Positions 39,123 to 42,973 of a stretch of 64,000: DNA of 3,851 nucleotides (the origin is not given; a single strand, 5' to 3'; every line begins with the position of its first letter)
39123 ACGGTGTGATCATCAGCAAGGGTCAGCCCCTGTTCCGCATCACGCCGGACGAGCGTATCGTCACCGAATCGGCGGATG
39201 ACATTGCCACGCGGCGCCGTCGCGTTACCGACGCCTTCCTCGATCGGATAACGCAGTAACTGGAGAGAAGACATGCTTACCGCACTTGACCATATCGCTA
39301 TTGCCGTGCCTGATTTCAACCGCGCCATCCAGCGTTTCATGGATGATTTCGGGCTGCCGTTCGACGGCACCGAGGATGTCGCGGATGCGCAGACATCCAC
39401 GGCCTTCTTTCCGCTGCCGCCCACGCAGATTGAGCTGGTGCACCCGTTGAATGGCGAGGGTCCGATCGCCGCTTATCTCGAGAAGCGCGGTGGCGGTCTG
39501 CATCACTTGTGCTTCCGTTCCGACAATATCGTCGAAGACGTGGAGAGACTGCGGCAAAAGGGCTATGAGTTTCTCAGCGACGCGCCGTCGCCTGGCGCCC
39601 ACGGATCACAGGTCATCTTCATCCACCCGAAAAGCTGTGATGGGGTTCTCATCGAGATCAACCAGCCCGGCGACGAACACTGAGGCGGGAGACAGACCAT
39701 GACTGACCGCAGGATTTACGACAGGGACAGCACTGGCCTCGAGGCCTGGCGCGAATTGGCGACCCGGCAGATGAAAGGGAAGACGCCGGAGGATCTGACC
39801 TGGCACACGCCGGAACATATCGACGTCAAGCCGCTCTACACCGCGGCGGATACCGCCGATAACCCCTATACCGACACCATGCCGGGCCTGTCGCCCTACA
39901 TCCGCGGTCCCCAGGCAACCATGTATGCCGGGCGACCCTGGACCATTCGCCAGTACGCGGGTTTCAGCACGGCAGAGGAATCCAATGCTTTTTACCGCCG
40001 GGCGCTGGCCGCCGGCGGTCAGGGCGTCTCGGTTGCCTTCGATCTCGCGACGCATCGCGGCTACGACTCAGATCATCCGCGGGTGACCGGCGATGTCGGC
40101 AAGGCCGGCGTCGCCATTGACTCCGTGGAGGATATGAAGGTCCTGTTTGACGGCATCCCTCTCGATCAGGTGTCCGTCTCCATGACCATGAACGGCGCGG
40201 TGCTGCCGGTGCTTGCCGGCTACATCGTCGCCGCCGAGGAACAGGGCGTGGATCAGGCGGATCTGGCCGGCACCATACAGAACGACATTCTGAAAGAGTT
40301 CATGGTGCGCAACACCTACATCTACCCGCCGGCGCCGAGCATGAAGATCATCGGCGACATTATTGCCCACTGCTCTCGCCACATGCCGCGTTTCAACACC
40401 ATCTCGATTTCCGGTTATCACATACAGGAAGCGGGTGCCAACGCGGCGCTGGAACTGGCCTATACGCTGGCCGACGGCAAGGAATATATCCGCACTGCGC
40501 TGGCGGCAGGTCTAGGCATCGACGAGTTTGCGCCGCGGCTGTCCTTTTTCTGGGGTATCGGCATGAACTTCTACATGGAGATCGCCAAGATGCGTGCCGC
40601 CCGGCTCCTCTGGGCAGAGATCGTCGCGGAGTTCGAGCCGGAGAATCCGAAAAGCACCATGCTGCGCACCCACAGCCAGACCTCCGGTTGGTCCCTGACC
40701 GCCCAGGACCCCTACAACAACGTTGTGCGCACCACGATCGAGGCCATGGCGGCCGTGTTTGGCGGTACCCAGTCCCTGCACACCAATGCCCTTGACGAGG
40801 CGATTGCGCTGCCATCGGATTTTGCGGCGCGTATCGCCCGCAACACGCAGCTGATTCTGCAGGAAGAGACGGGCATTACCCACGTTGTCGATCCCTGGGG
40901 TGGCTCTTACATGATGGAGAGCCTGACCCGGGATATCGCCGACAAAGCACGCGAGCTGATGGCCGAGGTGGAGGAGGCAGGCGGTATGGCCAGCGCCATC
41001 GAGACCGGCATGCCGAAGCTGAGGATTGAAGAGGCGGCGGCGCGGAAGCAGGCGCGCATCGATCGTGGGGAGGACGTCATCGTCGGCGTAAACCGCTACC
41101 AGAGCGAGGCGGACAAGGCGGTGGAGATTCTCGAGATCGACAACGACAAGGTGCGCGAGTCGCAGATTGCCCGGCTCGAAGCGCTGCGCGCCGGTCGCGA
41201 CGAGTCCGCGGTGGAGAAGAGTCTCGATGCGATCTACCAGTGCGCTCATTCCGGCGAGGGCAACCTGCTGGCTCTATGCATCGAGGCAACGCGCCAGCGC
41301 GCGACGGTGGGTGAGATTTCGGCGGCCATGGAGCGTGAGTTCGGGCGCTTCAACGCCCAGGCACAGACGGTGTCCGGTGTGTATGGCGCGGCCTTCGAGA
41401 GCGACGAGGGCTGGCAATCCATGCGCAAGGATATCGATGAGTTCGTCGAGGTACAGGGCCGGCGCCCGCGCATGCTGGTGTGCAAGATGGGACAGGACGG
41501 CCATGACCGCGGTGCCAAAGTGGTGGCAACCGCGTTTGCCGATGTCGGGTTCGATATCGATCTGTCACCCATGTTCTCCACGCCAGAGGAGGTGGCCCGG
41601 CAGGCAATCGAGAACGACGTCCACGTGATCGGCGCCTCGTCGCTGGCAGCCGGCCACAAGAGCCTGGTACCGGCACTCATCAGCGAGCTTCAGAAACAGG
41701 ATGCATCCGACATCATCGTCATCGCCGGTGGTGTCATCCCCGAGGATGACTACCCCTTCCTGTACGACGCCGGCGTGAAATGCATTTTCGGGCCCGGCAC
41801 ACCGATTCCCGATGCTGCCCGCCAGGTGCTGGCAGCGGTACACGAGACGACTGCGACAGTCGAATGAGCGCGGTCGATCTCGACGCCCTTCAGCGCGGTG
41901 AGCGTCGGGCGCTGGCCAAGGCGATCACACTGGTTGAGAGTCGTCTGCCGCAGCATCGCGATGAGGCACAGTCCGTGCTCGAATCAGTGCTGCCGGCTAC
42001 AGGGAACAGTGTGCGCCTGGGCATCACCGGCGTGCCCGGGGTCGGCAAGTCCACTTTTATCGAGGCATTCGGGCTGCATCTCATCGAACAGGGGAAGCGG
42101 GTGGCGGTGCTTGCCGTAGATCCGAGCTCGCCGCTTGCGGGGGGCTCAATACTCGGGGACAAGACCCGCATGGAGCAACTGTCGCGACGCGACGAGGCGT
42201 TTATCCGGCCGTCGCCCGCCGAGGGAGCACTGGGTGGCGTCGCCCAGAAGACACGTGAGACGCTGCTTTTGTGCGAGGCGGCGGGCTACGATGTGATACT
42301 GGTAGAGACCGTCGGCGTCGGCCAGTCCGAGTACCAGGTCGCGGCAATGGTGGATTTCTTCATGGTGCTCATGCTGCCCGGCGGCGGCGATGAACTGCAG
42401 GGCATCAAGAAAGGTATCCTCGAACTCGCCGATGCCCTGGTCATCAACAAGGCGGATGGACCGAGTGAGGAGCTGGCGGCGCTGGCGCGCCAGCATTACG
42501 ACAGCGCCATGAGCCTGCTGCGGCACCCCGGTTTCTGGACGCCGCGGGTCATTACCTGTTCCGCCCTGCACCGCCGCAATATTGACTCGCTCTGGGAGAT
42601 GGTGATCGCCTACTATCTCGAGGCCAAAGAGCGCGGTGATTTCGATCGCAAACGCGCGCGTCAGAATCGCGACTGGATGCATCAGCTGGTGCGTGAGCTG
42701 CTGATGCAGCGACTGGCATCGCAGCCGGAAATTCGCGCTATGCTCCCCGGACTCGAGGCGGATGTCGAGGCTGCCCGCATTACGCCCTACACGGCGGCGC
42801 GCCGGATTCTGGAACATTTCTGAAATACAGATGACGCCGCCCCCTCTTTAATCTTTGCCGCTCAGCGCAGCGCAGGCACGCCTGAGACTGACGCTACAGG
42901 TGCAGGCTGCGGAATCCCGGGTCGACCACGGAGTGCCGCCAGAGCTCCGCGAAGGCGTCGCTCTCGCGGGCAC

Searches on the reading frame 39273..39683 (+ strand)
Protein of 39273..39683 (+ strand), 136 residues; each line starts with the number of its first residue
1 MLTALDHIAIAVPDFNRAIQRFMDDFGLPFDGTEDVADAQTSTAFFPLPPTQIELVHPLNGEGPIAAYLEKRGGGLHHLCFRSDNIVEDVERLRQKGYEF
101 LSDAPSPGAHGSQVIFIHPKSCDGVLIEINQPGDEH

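Call 95: search_protein_families(library=pfam, proteins=[window:39273-39683:+], max_evalue=0.000001)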
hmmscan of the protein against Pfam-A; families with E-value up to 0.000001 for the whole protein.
window:39273-39683:+ (136 aa): 3 families
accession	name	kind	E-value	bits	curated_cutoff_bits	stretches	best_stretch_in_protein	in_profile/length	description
PF13669.12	Glyoxalase_4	-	4.7e-24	85.2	27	1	6-116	1-109/109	Glyoxalase/Bleomycin resistance protein/Dioxygenase superfamily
PF00903.31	Glyoxalase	-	4.2e-14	53.4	20.6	1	5-129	2-121/121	Glyoxalase/Bleomycin resistance protein/Dioxygenase superfamily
PF13468.12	Glyoxalase_3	-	1.9e-11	44.8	25.1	1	5-103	1-105/176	Glyoxalase-like domain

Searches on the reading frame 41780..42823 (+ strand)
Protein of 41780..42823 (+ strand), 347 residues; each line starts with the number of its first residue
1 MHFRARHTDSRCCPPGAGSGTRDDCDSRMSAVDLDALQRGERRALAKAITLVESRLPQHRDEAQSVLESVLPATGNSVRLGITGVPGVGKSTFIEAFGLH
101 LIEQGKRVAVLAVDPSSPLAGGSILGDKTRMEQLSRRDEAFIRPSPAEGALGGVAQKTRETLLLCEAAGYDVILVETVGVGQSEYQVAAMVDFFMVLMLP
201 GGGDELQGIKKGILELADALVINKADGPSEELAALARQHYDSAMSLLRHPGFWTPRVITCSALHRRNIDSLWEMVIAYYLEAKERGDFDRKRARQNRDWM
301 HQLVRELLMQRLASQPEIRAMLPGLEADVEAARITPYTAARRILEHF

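Call 95: search_protein_families(library=pfam, proteins=[window:41780-42823:+], max_evalue=0.000001)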
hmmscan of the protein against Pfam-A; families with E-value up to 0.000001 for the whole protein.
window:41780-42823:+ (347 aa): 1 family
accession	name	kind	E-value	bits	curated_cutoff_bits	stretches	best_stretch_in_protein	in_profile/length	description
PF03308.22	MeaB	-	5e-110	367.2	23.1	1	45-316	1-272/273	Methylmalonyl Co-A mutase-associated GTPase MeaB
